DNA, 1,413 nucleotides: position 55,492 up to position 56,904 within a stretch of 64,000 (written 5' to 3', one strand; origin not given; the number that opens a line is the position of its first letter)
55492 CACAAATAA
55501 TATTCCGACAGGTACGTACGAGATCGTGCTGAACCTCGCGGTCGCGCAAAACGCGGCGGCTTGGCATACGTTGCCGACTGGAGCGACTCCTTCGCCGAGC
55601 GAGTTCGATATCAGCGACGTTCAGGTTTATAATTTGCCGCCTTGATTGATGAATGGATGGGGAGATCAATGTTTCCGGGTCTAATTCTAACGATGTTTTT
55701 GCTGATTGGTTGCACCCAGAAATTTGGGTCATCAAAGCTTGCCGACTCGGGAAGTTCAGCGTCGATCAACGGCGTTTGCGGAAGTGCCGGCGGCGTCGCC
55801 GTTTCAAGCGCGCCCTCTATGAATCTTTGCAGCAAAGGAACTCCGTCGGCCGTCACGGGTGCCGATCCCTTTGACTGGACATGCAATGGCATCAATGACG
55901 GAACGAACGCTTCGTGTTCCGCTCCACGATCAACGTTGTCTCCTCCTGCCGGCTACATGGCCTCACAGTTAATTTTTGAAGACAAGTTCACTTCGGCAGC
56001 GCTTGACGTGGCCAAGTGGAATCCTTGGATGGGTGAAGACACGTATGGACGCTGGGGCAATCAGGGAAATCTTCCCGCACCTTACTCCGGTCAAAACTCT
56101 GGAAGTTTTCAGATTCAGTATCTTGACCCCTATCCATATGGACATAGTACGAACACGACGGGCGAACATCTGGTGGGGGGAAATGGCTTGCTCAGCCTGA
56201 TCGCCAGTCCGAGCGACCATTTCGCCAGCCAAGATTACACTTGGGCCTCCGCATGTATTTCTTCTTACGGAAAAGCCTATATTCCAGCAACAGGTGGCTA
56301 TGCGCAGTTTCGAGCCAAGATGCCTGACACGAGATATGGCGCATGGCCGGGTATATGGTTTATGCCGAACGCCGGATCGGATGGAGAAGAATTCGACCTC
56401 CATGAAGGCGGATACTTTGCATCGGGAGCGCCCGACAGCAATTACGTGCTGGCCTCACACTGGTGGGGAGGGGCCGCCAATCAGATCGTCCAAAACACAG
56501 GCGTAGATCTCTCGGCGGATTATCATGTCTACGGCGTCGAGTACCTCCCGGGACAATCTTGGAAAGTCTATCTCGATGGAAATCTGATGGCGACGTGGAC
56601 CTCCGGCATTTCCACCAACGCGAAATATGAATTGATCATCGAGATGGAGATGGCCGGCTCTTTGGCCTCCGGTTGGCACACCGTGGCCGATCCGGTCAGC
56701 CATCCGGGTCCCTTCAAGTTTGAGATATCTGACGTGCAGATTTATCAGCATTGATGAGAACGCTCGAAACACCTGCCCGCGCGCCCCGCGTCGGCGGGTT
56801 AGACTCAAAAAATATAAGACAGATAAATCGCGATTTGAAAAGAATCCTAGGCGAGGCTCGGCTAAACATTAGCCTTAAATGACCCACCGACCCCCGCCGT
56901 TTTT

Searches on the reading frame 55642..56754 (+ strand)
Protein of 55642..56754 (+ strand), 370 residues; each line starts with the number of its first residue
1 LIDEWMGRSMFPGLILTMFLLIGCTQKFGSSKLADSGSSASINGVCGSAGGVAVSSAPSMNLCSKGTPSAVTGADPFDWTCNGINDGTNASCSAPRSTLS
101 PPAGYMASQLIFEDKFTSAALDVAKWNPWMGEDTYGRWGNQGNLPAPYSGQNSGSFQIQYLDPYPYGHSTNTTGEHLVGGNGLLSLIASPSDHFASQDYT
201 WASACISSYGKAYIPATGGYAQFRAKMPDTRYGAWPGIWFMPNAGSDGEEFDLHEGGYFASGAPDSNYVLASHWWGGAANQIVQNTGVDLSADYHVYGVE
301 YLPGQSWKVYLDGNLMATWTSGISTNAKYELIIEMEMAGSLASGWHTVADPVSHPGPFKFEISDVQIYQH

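Call 44: search_protein_families(library=pfam, proteins=[window:55642-56754:+], max_evalue=0.001)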
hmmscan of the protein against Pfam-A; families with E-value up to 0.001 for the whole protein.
window:55642-56754:+ (370 aa): 1 family
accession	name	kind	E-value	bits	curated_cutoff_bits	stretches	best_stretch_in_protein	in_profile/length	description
PF00722.28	Glyco_hydro_16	-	0.00029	20.8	22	1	219-344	43-159/175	Glycosyl hydrolases family 16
